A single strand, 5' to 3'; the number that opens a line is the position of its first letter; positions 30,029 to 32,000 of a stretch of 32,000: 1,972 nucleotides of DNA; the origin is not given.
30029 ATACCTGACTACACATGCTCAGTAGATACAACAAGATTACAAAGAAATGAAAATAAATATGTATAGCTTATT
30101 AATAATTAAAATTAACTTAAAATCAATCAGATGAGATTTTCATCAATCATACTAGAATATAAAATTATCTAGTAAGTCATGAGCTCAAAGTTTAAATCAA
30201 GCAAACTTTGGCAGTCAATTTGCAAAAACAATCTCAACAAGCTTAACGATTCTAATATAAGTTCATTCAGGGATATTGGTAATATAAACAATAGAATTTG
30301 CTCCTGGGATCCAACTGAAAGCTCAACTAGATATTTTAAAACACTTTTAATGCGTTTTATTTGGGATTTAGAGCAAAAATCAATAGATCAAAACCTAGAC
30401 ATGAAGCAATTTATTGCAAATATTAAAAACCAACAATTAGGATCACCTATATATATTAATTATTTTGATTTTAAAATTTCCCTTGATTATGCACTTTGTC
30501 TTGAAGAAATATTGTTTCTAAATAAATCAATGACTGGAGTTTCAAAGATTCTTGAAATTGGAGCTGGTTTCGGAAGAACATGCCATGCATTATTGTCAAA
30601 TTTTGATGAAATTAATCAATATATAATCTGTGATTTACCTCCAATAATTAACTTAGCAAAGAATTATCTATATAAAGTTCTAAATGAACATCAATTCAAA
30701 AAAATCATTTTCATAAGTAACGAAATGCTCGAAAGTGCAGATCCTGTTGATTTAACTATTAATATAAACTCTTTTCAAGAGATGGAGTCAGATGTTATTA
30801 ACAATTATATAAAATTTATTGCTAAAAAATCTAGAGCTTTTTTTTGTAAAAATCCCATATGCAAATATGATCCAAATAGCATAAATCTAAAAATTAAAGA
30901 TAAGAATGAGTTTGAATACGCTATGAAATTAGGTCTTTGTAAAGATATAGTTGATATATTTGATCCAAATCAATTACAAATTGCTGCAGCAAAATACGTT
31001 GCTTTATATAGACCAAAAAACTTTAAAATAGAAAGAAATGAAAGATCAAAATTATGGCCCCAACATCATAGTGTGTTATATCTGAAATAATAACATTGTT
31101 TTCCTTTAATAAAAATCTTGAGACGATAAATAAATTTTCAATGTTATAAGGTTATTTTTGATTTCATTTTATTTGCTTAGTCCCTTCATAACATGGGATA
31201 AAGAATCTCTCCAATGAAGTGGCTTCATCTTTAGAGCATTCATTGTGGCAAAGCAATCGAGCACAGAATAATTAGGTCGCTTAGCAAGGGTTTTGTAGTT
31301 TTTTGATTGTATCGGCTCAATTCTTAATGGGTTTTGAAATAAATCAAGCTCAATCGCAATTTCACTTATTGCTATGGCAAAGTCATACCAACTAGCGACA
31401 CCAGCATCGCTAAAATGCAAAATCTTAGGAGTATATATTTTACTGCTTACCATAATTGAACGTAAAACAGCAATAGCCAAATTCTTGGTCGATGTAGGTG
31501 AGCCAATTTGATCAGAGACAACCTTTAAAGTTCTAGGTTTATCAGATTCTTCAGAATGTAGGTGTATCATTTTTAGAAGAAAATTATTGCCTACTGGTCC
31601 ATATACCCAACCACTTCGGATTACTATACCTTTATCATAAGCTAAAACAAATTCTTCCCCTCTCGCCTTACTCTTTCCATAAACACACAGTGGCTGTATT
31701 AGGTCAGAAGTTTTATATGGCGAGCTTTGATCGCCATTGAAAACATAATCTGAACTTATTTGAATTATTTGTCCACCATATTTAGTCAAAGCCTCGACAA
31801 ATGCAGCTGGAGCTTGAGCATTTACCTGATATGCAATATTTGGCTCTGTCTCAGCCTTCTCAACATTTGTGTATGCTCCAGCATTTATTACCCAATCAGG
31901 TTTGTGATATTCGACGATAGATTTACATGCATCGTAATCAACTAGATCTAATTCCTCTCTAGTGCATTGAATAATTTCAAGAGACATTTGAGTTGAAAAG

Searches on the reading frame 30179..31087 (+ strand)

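Call 82: search_protein_families(library=pfam, proteins=[window:30179-31087:+], max_evalue=0.001)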
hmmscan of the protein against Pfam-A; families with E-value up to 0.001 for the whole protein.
window:30179-31087:+ (303 aa): 1 family
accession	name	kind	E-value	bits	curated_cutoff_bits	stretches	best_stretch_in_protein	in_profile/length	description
PF00891.24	Methyltransf_2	-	0.00013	21.8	22.3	1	103-173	46-113/210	O-methyltransferase domain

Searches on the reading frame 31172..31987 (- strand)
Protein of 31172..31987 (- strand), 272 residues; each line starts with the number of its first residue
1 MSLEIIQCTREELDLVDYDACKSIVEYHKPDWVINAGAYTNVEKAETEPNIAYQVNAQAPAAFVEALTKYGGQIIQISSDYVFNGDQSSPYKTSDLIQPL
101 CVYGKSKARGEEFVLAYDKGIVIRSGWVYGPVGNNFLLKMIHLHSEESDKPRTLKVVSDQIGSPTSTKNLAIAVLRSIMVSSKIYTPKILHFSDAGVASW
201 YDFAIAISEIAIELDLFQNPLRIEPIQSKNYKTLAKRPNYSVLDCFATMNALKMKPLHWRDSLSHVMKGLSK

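Call 82: search_protein_families(library=pfam, proteins=[window:31172-31987:-], max_evalue=0.001)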
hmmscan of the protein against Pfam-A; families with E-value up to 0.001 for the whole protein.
window:31172-31987:- (272 aa): 4 families
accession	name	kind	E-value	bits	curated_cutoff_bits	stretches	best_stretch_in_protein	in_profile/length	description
PF04321.23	RmlD_sub_bind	-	1.5e-72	244.6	27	1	3-269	25-284/287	RmlD substrate binding domain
PF01370.27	Epimerase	-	5.1e-15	56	20.9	1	10-141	45-186/240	NAD dependent epimerase/dehydratase family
PF16363.11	GDP_Man_Dehyd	-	1.2e-12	48.3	27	1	12-119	58-169/332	GDP-mannose 4,6 dehydratase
PF02719.21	Polysacc_synt_2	-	0.00023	20.9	20.2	1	14-84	62-133/293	Polysaccharide biosynthesis protein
